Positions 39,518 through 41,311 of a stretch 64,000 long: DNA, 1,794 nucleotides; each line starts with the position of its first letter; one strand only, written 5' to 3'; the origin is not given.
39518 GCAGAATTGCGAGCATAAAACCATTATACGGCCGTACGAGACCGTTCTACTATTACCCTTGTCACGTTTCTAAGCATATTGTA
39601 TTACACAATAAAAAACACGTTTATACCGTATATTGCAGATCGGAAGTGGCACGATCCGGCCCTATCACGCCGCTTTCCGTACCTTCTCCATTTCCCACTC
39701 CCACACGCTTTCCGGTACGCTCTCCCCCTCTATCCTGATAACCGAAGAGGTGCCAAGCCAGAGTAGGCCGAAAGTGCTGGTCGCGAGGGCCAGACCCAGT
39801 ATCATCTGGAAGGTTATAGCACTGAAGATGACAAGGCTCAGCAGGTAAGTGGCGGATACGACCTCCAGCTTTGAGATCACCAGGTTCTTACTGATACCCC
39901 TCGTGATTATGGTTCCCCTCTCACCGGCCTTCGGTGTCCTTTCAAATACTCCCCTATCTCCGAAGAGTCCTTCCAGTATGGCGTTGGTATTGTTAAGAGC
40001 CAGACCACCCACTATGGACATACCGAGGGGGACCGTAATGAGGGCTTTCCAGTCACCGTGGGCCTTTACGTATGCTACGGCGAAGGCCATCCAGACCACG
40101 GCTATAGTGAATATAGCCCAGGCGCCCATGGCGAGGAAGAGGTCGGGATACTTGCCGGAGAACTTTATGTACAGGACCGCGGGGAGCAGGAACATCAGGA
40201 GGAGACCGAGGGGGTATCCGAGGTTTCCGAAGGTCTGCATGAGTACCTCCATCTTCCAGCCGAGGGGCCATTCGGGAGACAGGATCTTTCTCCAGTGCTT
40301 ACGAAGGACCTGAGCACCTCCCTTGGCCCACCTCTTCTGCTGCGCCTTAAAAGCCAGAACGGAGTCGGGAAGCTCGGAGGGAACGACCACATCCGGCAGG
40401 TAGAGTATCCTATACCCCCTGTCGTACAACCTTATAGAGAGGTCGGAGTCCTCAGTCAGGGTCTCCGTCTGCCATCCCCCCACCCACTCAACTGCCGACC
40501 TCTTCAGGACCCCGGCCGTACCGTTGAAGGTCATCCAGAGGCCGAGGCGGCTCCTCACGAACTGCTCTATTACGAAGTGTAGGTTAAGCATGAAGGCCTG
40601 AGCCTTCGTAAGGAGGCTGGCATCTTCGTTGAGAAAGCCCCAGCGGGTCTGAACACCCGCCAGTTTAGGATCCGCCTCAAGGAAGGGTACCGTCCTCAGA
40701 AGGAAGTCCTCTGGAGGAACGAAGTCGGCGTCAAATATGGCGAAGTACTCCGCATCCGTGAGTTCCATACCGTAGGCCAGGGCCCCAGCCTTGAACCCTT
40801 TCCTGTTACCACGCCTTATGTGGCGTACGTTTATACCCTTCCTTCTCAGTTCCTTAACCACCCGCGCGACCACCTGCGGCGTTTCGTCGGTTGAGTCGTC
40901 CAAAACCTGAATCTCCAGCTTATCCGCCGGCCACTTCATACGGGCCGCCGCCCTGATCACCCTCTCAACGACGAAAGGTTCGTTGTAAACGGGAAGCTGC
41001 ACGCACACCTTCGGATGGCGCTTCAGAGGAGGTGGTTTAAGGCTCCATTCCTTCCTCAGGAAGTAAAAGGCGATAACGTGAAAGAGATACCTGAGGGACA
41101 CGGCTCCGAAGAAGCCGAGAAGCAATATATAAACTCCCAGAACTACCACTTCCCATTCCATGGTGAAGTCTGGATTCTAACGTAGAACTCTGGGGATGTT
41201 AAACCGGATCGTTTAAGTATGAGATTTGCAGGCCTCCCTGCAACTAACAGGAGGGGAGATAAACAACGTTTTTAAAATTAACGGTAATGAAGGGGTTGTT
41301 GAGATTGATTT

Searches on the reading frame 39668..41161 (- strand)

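Call 54: search_protein_families(library=pfam, proteins=[window:39668-41161:-], max_evalue=0.001)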
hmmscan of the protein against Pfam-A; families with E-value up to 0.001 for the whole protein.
window:39668-41161:- (498 aa): 4 families
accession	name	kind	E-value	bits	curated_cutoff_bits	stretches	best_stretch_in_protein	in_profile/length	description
PF13632.12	Glyco_trans_2_3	-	7.3e-29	101.4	27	1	140-354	2-191/198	Glycosyl transferase family group 2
PF13641.12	Glyco_tranf_2_3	-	3.2e-22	80.1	27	1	50-281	1-230/230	Glycosyltransferase like family 2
PF00535.33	Glycos_transf_2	-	1.2e-18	68.1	23.3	1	54-180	2-123/168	Glycosyl transferase family 2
PF13506.12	Glyco_transf_21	-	1.4e-06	28.3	21.7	1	124-280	18-174/174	Glycosyl transferase family 21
